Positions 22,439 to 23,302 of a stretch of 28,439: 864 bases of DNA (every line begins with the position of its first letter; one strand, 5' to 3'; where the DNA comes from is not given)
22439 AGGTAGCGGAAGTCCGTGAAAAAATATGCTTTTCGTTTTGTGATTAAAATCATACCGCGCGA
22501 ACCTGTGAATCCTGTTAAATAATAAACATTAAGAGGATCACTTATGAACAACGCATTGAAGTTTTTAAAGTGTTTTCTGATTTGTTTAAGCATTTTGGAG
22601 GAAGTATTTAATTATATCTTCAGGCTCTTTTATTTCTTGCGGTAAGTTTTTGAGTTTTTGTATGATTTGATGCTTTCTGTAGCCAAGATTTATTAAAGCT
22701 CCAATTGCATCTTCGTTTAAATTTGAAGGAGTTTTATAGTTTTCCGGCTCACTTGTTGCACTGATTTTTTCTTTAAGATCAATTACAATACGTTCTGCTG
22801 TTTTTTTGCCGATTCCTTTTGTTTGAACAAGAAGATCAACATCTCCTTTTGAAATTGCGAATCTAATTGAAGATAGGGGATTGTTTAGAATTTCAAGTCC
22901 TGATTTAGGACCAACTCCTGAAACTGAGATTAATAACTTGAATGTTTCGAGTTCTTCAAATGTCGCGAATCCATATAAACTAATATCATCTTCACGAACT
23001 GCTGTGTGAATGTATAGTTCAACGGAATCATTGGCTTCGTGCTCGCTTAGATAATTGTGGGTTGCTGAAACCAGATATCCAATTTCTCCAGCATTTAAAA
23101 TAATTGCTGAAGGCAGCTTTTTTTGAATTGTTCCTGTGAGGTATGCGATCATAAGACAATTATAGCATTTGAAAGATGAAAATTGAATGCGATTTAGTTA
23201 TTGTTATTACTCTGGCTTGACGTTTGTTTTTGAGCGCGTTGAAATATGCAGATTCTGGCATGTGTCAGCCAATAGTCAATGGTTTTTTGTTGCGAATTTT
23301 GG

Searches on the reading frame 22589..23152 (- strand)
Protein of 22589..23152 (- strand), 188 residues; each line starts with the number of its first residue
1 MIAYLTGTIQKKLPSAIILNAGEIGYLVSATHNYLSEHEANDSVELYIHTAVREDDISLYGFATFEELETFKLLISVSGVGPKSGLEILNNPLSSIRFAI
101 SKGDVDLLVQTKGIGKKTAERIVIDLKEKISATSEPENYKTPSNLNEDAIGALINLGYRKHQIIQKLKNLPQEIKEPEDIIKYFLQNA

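Call 5: search_protein_families(library=pfam, proteins=[window:22589-23152:-], max_evalue=1)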
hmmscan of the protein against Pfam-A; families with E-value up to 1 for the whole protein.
window:22589-23152:- (188 aa): 10 families
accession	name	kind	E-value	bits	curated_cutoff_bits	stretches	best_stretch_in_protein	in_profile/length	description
PF01330.27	RuvA_N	-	2.8e-19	69.4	23.6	1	1-61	1-61/61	RuvA N terminal domain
PF14520.12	HHH_5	-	1.1e-14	55.1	27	1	71-128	1-57/57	Helix-hairpin-helix domain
PF00633.29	HHH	-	8.1e-05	22.7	24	1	104-122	9-27/30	Helix-hairpin-helix motif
PF07499.19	RuvA_C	-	0.0021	19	24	1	146-182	3-40/47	RuvA, C-terminal domain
PF21176.3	RecR_HhH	-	0.0075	16.5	27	1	113-126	13-26/45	RecR, helix-hairpin-helix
PF13838.12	Clathrin_H_link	-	0.008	16.6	27.8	1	159-184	38-63/66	Clathrin-H-link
PF19026.7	UBA_HYPK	-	0.013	15.3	27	1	100-122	3-25/41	HYPK UBA domain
PF12836.13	HHH_3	-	0.015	15.8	27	1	104-123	12-31/65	Helix-hairpin-helix motif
PF12826.13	HHH_2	-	0.11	13.1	27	0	100-123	29-52/64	Helix-hairpin-helix motif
PF14716.13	HHH_8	-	0.14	12.9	30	0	109-123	51-65/73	Helix-hairpin-helix domain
